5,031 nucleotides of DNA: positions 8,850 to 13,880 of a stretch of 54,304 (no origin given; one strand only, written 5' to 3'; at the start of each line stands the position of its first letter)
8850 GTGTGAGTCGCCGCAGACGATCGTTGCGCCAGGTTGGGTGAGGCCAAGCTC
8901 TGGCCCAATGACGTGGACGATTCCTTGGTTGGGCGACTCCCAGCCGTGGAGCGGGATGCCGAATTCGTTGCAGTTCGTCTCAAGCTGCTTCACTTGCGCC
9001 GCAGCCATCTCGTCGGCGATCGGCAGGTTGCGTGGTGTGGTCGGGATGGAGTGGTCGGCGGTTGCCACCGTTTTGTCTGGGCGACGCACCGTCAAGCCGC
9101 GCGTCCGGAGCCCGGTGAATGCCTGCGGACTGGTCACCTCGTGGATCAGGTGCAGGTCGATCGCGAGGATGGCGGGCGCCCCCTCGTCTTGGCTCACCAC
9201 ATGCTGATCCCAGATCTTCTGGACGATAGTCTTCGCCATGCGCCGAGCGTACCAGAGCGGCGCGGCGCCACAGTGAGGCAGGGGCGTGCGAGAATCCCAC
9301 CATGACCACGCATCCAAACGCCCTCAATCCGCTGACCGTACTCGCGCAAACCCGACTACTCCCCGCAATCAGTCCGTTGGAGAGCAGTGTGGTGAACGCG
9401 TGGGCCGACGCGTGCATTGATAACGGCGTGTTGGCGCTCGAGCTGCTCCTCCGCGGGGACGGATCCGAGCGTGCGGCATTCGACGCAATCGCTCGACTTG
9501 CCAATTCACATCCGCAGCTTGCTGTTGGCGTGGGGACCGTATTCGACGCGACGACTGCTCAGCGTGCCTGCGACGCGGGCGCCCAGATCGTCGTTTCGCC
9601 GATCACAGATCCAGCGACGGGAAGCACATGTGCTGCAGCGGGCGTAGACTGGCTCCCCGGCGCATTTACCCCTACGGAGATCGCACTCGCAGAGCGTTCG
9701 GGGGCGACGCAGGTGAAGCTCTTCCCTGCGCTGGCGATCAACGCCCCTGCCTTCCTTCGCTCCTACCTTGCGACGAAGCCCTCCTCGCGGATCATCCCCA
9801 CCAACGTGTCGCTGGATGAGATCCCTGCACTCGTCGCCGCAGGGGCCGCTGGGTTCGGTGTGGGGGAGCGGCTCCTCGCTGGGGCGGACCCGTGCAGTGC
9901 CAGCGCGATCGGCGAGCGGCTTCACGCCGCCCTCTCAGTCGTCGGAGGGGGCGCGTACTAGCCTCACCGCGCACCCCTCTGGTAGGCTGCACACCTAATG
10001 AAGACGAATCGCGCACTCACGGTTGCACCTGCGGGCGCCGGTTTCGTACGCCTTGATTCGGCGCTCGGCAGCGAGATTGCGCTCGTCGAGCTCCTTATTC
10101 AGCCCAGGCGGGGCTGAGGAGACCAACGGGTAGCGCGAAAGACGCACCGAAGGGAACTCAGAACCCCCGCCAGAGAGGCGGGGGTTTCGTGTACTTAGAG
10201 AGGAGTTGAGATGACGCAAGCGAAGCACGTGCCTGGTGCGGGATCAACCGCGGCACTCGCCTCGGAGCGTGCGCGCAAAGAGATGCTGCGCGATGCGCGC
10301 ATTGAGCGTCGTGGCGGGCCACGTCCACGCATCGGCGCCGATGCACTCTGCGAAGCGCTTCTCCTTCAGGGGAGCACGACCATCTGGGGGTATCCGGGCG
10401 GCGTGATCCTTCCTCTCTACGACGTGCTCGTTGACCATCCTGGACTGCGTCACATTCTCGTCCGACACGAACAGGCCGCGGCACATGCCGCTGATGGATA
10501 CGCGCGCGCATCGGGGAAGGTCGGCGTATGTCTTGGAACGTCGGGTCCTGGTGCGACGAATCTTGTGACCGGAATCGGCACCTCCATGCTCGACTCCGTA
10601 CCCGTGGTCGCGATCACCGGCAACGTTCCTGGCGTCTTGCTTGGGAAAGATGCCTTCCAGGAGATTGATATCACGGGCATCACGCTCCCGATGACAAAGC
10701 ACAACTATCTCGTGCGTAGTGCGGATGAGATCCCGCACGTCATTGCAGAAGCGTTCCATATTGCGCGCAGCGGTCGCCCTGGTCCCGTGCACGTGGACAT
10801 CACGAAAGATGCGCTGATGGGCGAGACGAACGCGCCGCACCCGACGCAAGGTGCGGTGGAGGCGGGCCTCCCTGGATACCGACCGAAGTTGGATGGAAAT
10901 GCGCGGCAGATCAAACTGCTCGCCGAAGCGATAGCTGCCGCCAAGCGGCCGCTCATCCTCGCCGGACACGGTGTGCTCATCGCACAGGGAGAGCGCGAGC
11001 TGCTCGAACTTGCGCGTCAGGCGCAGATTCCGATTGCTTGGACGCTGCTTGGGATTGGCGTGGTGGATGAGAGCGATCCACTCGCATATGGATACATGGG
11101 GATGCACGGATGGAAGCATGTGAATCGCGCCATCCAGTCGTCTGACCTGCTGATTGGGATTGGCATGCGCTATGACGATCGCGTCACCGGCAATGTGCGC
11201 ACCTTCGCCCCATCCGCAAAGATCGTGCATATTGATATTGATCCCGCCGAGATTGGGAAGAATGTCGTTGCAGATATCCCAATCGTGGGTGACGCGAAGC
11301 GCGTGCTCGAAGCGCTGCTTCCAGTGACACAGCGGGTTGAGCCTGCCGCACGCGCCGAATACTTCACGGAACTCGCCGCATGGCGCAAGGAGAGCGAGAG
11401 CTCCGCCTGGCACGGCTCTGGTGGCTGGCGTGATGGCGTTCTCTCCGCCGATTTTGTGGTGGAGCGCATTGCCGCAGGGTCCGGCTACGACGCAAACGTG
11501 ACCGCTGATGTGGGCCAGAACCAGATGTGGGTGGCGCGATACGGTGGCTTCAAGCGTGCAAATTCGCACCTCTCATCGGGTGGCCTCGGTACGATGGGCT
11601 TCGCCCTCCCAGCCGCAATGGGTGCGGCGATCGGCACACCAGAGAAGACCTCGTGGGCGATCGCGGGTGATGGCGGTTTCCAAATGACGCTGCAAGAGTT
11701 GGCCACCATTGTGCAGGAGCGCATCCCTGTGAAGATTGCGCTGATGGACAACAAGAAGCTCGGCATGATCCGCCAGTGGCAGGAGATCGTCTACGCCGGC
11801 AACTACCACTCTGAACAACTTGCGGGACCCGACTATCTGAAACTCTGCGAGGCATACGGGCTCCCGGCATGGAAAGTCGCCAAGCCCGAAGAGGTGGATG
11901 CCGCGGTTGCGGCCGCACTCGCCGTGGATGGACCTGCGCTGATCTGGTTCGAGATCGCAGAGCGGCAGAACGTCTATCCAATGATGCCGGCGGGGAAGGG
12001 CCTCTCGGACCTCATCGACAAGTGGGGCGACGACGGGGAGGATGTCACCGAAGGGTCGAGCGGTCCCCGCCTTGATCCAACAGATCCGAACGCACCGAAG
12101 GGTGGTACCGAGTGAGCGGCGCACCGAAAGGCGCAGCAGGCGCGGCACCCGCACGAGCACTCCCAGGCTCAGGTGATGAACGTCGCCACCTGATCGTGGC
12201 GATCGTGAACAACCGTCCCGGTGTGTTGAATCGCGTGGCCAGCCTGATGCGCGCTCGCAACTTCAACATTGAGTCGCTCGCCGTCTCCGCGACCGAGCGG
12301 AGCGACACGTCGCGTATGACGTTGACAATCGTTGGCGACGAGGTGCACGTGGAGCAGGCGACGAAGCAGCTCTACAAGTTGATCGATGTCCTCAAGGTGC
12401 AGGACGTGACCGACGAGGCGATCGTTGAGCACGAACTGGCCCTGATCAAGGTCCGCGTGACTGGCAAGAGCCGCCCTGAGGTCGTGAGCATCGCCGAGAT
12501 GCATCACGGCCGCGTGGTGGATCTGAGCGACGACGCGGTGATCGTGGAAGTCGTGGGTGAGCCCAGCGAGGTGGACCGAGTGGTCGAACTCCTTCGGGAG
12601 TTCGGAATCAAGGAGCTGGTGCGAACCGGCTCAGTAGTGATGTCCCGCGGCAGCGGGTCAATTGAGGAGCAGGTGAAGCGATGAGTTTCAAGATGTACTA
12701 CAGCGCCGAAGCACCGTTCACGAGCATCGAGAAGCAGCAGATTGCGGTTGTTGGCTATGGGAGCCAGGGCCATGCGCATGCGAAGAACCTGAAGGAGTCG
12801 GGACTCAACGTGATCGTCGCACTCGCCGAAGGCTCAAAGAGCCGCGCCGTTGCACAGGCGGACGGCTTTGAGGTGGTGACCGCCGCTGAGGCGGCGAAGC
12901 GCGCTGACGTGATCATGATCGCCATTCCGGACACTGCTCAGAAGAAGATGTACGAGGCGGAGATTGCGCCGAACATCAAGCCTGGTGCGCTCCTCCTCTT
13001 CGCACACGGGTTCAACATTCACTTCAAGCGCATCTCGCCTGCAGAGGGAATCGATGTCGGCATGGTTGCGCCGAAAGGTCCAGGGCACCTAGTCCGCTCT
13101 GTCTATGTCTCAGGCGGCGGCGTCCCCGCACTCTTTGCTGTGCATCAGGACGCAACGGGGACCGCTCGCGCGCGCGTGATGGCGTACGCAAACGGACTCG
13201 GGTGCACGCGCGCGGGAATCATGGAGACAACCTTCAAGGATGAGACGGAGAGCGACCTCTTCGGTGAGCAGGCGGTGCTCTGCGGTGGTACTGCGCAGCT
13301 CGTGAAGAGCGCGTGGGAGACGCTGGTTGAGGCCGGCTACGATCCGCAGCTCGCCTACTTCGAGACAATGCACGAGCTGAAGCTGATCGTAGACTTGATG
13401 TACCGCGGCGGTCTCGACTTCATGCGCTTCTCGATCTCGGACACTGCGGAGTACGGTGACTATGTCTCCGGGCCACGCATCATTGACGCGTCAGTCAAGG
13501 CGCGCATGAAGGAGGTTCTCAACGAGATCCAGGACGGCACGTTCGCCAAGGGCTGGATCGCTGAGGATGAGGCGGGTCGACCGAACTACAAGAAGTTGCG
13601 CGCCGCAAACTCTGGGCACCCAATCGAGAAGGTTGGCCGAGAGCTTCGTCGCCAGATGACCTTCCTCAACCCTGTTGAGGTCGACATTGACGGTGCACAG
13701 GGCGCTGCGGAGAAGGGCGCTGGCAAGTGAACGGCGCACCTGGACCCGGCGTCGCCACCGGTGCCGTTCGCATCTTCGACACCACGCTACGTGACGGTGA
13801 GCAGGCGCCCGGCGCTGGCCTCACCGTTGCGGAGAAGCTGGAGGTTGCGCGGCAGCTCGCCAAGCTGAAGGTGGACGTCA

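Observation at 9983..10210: Complete ribosome-mediated attenuator for the ilvBNC-leuA-leuB-cimA-pheA operon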

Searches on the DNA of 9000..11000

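Call 3: search_rna_families(source=window, start=9000, end=11000, threshold=evalue, max_evalue=10, show_alignments=3)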
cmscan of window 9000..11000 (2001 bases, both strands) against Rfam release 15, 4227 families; matches with E-value up to 10: 9.
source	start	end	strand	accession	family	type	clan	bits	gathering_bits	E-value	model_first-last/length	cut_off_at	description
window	10792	10812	+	RF01109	SBRMV1_UPD-PKd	Cis-reg;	-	24.3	33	0.13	1-21/21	no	Pseudoknot of upstream pseudoknot domain (UPD) of the 3'UTR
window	10218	10266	-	RF04298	mir-36_2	Gene; miRNA;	CL00088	20.6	46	0.55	1-65/65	no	mir-36_2 microRNA precursor family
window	10152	10229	-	RF01772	rnk_pseudo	Cis-reg; leader;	-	20.3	55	1.9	1-108/108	no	Pseudomonas rnk leader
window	10264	10376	-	RF02770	Ysr224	Gene; sRNA;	-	18.1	70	0.65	1-107/107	no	Yersinia sRNA 224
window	10134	10196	+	RF01772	rnk_pseudo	Cis-reg; leader;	-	17.7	55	7.2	1-108/108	no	Pseudomonas rnk leader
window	10929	10974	+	RF02793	asR3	Gene; antisense;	-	17.4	46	6.6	1-57/57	no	Pyrobaculum asRNA3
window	10792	10812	+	RF01111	SBWMV2_UPD-PKk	Cis-reg;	-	16.8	35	6.7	1-21/21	no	Pseudoknot of upstream pseudoknot domain (UPD) of the 3'UTR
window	10154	10185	+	RF00624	P9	Gene;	-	15.6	43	3.6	42-73/74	no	Pseudomonas sRNA P9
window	9697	9775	+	RF02664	IRES_cyp24a1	Cis-reg; IRES;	-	12.2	191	0.99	1-404/404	no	Cyp24a1 internal ribosome entry site (IRES)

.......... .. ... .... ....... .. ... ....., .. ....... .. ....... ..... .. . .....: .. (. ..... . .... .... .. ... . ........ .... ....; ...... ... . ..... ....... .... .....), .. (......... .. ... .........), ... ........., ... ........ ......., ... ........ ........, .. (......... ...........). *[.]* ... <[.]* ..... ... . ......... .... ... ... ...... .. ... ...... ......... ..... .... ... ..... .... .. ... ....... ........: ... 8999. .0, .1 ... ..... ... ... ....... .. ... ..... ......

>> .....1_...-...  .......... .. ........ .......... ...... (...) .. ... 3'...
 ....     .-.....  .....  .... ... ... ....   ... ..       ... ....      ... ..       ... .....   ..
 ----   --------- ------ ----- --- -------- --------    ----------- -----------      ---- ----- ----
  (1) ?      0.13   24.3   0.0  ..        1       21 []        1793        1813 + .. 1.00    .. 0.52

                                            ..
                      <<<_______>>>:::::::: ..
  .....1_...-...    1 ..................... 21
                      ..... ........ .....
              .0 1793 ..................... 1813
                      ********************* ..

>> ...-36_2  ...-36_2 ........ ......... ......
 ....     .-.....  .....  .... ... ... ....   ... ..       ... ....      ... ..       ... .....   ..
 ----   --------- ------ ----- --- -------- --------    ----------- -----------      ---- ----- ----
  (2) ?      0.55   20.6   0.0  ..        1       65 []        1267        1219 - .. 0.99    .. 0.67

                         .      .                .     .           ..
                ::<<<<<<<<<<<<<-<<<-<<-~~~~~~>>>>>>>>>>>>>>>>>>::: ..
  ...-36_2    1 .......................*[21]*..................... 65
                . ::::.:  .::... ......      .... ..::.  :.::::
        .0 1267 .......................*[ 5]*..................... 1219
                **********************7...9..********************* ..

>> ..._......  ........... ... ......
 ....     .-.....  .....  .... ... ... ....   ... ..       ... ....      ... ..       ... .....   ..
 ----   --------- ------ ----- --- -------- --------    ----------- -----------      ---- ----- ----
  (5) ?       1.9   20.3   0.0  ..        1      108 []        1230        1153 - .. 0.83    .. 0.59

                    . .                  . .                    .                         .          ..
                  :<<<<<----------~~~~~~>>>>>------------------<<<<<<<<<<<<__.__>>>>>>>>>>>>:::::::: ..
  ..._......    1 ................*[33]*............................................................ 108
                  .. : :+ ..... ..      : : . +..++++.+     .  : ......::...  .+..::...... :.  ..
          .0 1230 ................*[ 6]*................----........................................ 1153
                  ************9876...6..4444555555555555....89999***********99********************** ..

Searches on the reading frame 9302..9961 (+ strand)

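Call 8: search_protein_families(library=ncbifam, proteins=[window:9302-9961:+])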
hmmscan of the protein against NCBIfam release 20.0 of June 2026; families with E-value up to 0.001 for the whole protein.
window:9302-9961:+ (219 aa): 8 families
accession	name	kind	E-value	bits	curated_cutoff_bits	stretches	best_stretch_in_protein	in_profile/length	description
TIGR01182.1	eda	subfamily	1.4e-29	102.9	156.05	1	13-192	4-180/204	bifunctional 4-hydroxy-2-oxoglutarate aldolase/2-dehydro-3-deoxy-phosphogluconate aldolase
NF005499.0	PRK07114.1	equivalog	2.9e-29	102.4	275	1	10-193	9-194/223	bifunctional 4-hydroxy-2-oxoglutarate aldolase/2-dehydro-3-deoxy-phosphogluconate aldolase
NF004325.0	PRK05718.1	subfamily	1.1e-25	90.2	241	1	12-167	10-161/213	keto-hydroxyglutarate-aldolase/keto-deoxy-phosphogluconate aldolase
NF005673.0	PRK07455.1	equivalog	3.3e-25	88.5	232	1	13-193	9-186/213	bifunctional 4-hydroxy-2-oxoglutarate aldolase/2-dehydro-3-deoxy-phosphogluconate aldolase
NF005119.0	PRK06552.1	subfamily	6.6e-25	87.9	238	1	14-197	10-192/213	bifunctional 2-keto-4-hydroxyglutarate aldolase/2-keto-3-deoxy-6-phosphogluconate aldolase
NF006600.0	PRK09140.1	subfamily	3.3e-19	69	207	1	30-194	24-186/210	2-dehydro-3-deoxy-6-phosphogalactonate aldolase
NF041633.1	trifunc_aldol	exception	1.1e-16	60.4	700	1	14-167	6-171/580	KHG/KDPG aldolase/sugar kinase fusion protein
NF004673.0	PRK06015.1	equivalog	1.5e-15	57.6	320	1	33-167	31-161/212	2-dehydro-3-deoxy-phosphogluconate aldolase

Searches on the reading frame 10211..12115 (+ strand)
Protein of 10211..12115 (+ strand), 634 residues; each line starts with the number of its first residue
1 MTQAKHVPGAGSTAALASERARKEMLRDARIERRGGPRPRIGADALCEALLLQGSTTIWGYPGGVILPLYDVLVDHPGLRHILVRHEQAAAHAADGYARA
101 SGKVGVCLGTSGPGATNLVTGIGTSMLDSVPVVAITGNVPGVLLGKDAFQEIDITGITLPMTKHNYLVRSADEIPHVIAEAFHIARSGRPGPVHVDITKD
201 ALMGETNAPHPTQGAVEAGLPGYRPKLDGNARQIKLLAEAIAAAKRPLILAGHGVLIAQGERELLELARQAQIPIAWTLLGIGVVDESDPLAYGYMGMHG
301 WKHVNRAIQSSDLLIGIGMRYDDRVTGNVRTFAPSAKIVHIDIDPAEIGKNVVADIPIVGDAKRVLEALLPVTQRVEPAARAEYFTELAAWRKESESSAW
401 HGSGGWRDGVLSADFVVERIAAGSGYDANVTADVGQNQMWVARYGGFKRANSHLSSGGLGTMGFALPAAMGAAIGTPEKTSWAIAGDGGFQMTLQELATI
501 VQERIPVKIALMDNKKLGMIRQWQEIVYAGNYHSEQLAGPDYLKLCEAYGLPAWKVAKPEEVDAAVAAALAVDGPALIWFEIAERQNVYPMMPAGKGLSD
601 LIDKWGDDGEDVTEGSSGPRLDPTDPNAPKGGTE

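Call 8: search_protein_families(library=ncbifam, proteins=[window:10211-12115:+])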
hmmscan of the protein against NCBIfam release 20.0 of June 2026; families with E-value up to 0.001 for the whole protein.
window:10211-12115:+ (634 aa): 54 families (the best 25 are shown)
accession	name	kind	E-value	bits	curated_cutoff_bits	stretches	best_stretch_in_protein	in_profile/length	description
TIGR00118.1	acolac_lg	equivalog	3.9e-210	699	538.35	1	42-603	3-555/557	biosynthetic-type acetolactate synthase large subunit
NF004710.0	PRK06048.1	equivalog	1.9e-202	673.7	976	1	42-603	10-558/561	acetolactate synthase large subunit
NF004919.0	PRK06276.1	equivalog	4.2e-200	665.9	866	1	42-604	3-559/582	acetolactate synthase large subunit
NF005860.0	PRK07789.1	equivalog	1.1e-197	658.2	881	1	30-600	24-596/615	acetolactate synthase large subunit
NF005824.0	PRK07710.1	equivalog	1.4e-188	627.8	976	1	41-601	18-567/573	acetolactate synthase large subunit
NF005651.0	PRK07418.1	subfamily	4.5e-181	603.2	942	1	40-602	19-579/617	acetolactate synthase large subunit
NF006524.0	PRK08978.1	equivalog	6.5e-181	602.3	738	1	42-604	3-546/548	acetolactate synthase 2 catalytic subunit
NF005228.0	PRK06725.1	equivalog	8.7e-176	585.5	991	1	41-605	17-569/571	acetolactate synthase large subunit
NF006319.0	PRK08527.1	equivalog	7e-172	572.8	905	1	42-602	6-558/565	acetolactate synthase large subunit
NF006581.0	PRK09107.1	equivalog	2.6e-169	564.3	974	1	40-602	11-573/595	acetolactate synthase 3 large subunit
NF005584.0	PRK07282.1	equivalog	1.5e-163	545.4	970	1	38-601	8-559/566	acetolactate synthase large subunit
NF005058.0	PRK06466.1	equivalog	3.4e-163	544.2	951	1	42-601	6-566/574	acetolactate synthase 3 large subunit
NF005409.0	PRK06965.1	equivalog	3.2e-160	534.4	1035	1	40-602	21-581/587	acetolactate synthase 3 catalytic subunit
NF006016.1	PRK08155.1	equivalog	3.7e-160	534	870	1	42-603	5-553/554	acetolactate synthase large subunit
NF006525.0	PRK08979.1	equivalog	3.6e-155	517.6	1084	1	42-601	6-564/572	acetolactate synthase 3 large subunit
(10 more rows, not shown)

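Call 13: find_related_loci(query=window:10211-12115:+, collection=genome_contigs, flank=1500)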
Query window:10211-12115:+ (634 aa) in genome_contigs; peptide patterns used: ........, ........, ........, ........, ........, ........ (x = any residue, [..] = any of these).
600 stretches matched a pattern (row limit reached: there are more); 596 encode a relative of the query (tblastn E <= 1e-3); the best 80 are kept; 80 distinct loci.
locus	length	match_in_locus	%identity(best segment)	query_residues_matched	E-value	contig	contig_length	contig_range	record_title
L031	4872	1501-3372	91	1-624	0e+0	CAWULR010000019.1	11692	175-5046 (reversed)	MAG: uncultured bacterium isolate SRR1522973_binner13_99_1705335405 genome assembly, contig: ERZ11849543.1553, whole gen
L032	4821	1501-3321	73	5-606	0e+0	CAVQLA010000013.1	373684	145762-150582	MAG: uncultured Chloroflexia bacterium isolate MFD00032.bin.1.157 genome assembly, contig: contig_66291, whole genome sh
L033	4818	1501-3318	71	2-611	0e+0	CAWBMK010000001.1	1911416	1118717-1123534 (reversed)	MAG: uncultured Chloroflexia bacterium isolate MFD02242.bin.1.310 genome assembly, contig: contig_11519, whole genome sh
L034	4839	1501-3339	70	5-621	0e+0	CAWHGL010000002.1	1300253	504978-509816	MAG: uncultured Chloroflexia bacterium isolate MFD00392.bin.2.284 genome assembly, contig: contig_18866, whole genome sh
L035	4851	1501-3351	70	5-625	0e+0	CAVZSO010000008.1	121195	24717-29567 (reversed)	MAG: uncultured Chloroflexia bacterium isolate MFD00392.bin.2.404 genome assembly, contig: contig_39263, whole genome sh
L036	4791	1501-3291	72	5-605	0e+0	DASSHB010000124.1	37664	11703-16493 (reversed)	MAG TPA_asm: Candidatus Limnocylindrales bacterium isolate SMAG_U1048 k141_961035, whole genome shotgun sequence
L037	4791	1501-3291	72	6-606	0e+0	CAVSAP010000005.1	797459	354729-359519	MAG: uncultured Chloroflexia bacterium isolate MFD05747.bin.2.90 genome assembly, contig: contig_21364, whole genome sho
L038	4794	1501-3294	72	5-606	0e+0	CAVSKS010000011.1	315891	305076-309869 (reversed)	MAG: uncultured Chloroflexia bacterium isolate MFD09206.bin.2.195 genome assembly, contig: contig_5206, whole genome sho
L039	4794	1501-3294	70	5-606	0e+0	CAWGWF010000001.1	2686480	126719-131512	MAG: uncultured Chloroflexia bacterium isolate MFD09779.bin.1.328 genome assembly, contig: contig_24289, whole genome sh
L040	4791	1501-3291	71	6-606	0e+0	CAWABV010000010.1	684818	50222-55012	MAG: uncultured Chloroflexia bacterium isolate MFD05176.bin.1.233 genome assembly, contig: contig_42754, whole genome sh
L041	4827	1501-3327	69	5-606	0e+0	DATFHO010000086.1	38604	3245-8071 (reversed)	MAG TPA_asm: Candidatus Limnocylindrales bacterium isolate SMAG_U8691 k141_1691993, whole genome shotgun sequence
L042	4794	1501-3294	70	5-606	0e+0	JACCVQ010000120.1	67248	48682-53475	MAG: Chloroflexota bacterium isolate MGR_bin130 SD2897-2912_k127_7134396, whole genome shotgun sequence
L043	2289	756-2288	86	1-511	0e+0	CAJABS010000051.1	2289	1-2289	MAG: uncultured Chloroflexi bacterium isolate Loc090907-4m_bin-319 genome assembly, contig: bin-319:051/217, whole genom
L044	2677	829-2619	70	6-606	0e+0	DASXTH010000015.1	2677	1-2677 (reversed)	MAG TPA_asm: Candidatus Limnocylindrales bacterium isolate SMAG_U4687 k141_1145072, whole genome shotgun sequence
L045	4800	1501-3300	70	3-606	0e+0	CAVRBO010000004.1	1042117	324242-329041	MAG: uncultured Chloroflexia bacterium isolate MFD04944.bin.1.302 genome assembly, contig: contig_45114, whole genome sh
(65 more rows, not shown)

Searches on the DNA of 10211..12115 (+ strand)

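Call 36: search_rna_families(sources=[L069, L070, L071, L072, L073, L074, L075, L077, L078, L079, L080, L081, L082, L083, L084, L086, L087, L088, L101, L105], threshold=gathering)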
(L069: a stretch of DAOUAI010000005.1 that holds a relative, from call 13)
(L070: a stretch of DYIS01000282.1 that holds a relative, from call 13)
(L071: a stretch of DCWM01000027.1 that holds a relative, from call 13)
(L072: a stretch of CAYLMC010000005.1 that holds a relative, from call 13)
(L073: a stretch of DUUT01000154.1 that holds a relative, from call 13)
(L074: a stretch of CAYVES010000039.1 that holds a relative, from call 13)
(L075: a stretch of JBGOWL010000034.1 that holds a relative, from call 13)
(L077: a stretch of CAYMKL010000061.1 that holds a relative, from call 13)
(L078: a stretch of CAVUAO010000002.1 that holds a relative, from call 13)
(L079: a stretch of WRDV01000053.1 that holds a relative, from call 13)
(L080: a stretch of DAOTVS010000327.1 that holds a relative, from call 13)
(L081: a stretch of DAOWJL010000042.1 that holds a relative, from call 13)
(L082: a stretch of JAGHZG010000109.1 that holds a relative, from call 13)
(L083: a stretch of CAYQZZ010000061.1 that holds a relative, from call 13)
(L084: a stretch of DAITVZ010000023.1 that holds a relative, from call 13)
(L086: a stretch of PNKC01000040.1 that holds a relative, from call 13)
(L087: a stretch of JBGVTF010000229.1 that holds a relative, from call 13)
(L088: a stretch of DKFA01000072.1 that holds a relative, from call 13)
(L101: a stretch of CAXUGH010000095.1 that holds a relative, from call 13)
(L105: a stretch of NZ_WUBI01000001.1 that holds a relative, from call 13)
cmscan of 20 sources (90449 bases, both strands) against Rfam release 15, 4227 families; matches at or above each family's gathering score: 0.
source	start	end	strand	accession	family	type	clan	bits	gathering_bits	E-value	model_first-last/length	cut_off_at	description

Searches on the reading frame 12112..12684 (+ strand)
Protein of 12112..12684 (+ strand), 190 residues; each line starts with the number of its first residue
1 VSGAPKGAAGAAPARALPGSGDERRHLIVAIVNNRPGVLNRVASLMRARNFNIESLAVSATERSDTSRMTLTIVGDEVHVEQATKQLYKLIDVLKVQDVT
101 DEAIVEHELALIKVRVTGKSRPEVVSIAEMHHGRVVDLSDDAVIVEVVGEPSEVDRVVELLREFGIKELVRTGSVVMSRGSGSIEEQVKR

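Call 8: search_protein_families(library=ncbifam, proteins=[window:12112-12684:+])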
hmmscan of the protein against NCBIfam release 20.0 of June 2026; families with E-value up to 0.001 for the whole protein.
window:12112-12684:+ (190 aa): 7 families
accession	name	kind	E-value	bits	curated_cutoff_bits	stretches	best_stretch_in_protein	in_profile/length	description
NF008864.0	PRK11895.1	equivalog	2.9e-56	189.6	119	1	24-184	2-162/164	acetolactate synthase small subunit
TIGR00119.1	acolac_sm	equivalog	3e-54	183.3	56.9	1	25-180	2-157/158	acetolactate synthase small subunit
NF006036.0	PRK08178.1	equivalog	4.2e-12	45.9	128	1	30-105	19-93/102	acetolactate synthase small subunit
NF005233.0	PRK06737.1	equivalog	2.1e-09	37.3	102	1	27-97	4-74/76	ACT domain-containing protein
NF008362.0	PRK11152.1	equivalog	8.7e-09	35.2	68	1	28-98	6-75/85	acetolactate synthase 2 small subunit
NF010078.0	PRK13562.1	equivalog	0.00014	21.8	96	1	32-101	9-81/84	ACT domain-containing protein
TIGR01327.1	PGDH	equivalog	0.00061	18.7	454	1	26-99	452-523/525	phosphoglycerate dehydrogenase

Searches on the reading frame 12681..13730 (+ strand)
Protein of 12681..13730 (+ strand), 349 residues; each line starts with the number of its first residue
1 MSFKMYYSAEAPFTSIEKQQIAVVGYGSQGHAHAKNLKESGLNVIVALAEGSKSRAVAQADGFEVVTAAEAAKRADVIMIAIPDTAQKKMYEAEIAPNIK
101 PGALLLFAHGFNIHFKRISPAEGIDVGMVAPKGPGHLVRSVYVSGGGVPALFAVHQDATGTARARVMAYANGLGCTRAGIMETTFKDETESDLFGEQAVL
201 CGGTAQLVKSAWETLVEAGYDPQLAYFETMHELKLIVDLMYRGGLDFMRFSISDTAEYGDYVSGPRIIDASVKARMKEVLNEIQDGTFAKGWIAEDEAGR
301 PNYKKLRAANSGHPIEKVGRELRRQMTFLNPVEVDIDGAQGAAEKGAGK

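Call 8: search_protein_families(library=ncbifam, proteins=[window:12681-13730:+])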
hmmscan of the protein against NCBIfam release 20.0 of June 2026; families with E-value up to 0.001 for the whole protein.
window:12681-13730:+ (349 aa): 18 families
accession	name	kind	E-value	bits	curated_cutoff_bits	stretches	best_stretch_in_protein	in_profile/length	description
NF004017.0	PRK05479.1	equivalog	1.1e-157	524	336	1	4-330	3-329/337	ketol-acid reductoisomerase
NF009940.0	PRK13403.1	equivalog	9.2e-133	442.2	406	1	4-330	2-327/335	ketol-acid reductoisomerase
TIGR00465.1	ilvC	equivalog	4.5e-127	423.4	226.15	1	17-327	2-311/314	ketol-acid reductoisomerase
NF003557.0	PRK05225.1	equivalog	2.3e-55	188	713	2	15-202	34-227/491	ketol-acid reductoisomerase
NF006409.0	PRK08655.1-3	equivalog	9.5e-10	38.5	310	1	20-105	2-87/290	prephenate dehydrogenase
NF004005.0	PRK05476.2-3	equivalog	3.5e-09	36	275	1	18-115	208-301/418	adenosylhomocysteinase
TIGR00936.1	ahcY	equivalog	4.2e-08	32.4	497.6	1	19-114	206-297/416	adenosylhomocysteinase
NF006410.0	PRK08655.1-4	equivalog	6e-07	28.6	498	1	20-106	6-93/446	prephenate dehydrogenase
TIGR01505.1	tartro_sem_red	equivalog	6.6e-07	28.8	340.75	1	21-148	2-124/291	2-hydroxy-3-oxopropionate reductase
NF043037.1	ThreonDh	equivalog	1.4e-06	27.9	350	1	18-107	2-94/297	L-threonate dehydrogenase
NF005694.0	PRK07502.1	equivalog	3.8e-06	26.4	409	1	16-105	4-96/310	prephenate/arogenate dehydrogenase family protein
NF008592.0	PRK11559.1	equivalog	1.8e-05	24.2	397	1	19-89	3-73/296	2-hydroxy-3-oxopropionate reductase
NF006408.0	PRK08655.1-2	equivalog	0.0001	21.2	422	1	17-106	5-95/441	prephenate dehydrogenase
NF006407.0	PRK08655.1-1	equivalog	0.00013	21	834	1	26-106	9-89/439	prephenate dehydrogenase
NF006411.0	PRK08655.1-5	equivalog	0.00035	19.5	464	1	22-106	7-89/443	prephenate dehydrogenase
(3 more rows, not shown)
